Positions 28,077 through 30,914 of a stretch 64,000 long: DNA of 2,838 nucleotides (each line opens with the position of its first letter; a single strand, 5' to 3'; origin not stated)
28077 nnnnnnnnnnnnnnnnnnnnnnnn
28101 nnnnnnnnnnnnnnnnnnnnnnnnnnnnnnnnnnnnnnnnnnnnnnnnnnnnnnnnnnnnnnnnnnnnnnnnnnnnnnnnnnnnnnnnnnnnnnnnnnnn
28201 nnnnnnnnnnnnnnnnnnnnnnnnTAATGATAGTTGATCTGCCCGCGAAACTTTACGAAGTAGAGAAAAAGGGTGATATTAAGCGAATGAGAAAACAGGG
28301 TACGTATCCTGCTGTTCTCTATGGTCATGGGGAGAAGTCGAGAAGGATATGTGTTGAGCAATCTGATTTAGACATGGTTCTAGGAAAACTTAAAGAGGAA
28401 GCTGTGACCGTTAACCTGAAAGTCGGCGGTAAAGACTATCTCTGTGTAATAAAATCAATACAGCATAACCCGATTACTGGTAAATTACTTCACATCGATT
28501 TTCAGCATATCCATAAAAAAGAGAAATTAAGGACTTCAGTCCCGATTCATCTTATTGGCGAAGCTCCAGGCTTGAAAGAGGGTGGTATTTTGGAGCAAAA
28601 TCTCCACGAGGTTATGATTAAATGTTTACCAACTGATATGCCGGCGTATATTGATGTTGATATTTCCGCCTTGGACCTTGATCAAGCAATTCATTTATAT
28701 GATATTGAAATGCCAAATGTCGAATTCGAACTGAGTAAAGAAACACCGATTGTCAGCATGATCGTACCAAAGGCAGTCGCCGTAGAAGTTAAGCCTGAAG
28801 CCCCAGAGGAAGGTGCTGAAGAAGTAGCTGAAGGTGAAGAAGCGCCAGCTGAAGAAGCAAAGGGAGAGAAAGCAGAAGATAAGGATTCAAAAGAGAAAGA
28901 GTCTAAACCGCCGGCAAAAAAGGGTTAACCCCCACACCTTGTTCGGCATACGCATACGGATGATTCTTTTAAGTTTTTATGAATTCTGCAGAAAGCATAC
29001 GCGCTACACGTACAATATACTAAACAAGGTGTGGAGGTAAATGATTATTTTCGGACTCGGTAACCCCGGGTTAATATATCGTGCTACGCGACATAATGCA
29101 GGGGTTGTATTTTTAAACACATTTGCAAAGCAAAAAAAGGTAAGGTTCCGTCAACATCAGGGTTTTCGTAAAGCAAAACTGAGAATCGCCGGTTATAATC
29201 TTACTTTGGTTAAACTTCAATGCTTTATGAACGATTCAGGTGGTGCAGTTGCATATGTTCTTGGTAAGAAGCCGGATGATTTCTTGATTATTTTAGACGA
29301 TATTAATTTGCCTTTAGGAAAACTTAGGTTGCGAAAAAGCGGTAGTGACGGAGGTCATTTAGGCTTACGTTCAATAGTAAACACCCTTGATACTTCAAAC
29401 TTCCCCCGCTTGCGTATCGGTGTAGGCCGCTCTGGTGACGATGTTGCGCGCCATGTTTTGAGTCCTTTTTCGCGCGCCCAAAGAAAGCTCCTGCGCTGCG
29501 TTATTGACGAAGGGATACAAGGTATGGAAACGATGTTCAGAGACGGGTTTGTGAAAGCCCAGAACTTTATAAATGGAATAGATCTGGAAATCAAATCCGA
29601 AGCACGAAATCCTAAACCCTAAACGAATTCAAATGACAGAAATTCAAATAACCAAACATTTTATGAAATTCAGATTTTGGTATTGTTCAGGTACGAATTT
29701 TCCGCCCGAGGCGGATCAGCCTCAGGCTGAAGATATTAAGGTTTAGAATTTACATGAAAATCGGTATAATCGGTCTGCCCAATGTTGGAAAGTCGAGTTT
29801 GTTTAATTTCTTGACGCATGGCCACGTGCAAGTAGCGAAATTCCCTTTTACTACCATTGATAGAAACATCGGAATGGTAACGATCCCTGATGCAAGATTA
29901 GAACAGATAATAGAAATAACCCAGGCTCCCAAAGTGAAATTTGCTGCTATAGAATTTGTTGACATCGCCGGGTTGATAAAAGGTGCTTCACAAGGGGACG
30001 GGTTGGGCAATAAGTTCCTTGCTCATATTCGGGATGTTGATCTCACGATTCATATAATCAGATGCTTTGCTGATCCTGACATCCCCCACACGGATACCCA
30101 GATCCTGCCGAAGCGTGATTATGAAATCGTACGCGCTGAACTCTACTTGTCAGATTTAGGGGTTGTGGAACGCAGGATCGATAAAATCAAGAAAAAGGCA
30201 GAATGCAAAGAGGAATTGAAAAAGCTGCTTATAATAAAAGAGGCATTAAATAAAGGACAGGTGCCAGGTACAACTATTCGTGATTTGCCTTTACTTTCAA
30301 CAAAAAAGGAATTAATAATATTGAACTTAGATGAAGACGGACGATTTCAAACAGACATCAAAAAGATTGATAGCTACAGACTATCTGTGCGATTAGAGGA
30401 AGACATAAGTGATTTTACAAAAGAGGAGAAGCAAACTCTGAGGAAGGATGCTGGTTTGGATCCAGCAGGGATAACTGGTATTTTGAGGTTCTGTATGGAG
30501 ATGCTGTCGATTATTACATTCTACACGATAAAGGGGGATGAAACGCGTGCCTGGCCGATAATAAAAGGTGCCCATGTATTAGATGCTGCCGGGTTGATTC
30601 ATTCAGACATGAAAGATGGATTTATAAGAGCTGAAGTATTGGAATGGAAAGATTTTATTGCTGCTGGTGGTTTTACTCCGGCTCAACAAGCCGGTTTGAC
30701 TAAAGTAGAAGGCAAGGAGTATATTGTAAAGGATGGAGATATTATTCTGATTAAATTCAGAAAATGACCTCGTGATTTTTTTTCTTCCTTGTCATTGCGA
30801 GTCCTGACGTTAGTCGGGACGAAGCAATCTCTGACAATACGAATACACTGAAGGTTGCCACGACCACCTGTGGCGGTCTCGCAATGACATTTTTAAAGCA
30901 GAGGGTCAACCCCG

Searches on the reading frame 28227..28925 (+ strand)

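Call 24: search_protein_families(library=pfam, proteins=[window:28227-28925:+], max_evalue=0.00001)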
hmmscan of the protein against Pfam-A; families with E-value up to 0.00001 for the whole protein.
window:28227-28925:+ (233 aa): 2 families
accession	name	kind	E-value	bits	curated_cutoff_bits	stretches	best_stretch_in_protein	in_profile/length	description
PF14693.11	Ribosomal_TL5_C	-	2.2e-25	89.2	27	1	100-181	1-83/84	Ribosomal protein TL5, C-terminal domain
PF01386.24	Ribosomal_L25p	-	1.5e-18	67.5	23.6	1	14-92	9-82/82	Ribosomal L25p family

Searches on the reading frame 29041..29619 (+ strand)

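Call 24: search_protein_families(library=pfam, proteins=[window:29041-29619:+], max_evalue=0.00001)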
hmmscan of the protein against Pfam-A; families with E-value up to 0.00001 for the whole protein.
window:29041-29619:+ (193 aa): 1 family
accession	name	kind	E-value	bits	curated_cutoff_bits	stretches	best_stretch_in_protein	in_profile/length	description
PF01195.25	Pept_tRNA_hydro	-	1.2e-49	169.1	27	1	2-178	1-183/183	Peptidyl-tRNA hydrolase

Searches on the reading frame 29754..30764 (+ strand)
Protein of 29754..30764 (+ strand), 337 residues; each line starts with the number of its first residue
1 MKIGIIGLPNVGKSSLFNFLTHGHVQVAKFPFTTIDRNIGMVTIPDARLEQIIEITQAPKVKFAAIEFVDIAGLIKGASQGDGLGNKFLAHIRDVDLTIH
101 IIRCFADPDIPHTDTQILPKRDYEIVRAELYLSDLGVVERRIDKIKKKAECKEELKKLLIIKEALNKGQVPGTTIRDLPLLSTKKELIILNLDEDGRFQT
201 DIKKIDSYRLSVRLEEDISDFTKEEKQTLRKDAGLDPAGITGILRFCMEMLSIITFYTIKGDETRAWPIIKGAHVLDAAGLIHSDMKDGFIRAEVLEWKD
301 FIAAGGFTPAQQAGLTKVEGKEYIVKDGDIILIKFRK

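Call 24: search_protein_families(library=pfam, proteins=[window:29754-30764:+], max_evalue=0.00001)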
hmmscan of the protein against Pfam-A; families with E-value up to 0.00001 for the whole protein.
window:29754-30764:+ (337 aa): 3 families
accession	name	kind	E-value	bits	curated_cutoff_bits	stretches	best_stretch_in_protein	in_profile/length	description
PF06071.19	YchF-GTPase_C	-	9.7e-29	99.8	27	1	254-335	2-83/84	Protein of unknown function (DUF933)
PF01926.29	MMR_HSR1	-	1.3e-22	80.4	21.9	1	2-114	1-93/113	50S ribosome-binding GTPase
PF02421.24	FeoB_N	-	2.8e-08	33.9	27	1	2-47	2-47/156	Ferrous iron transport protein B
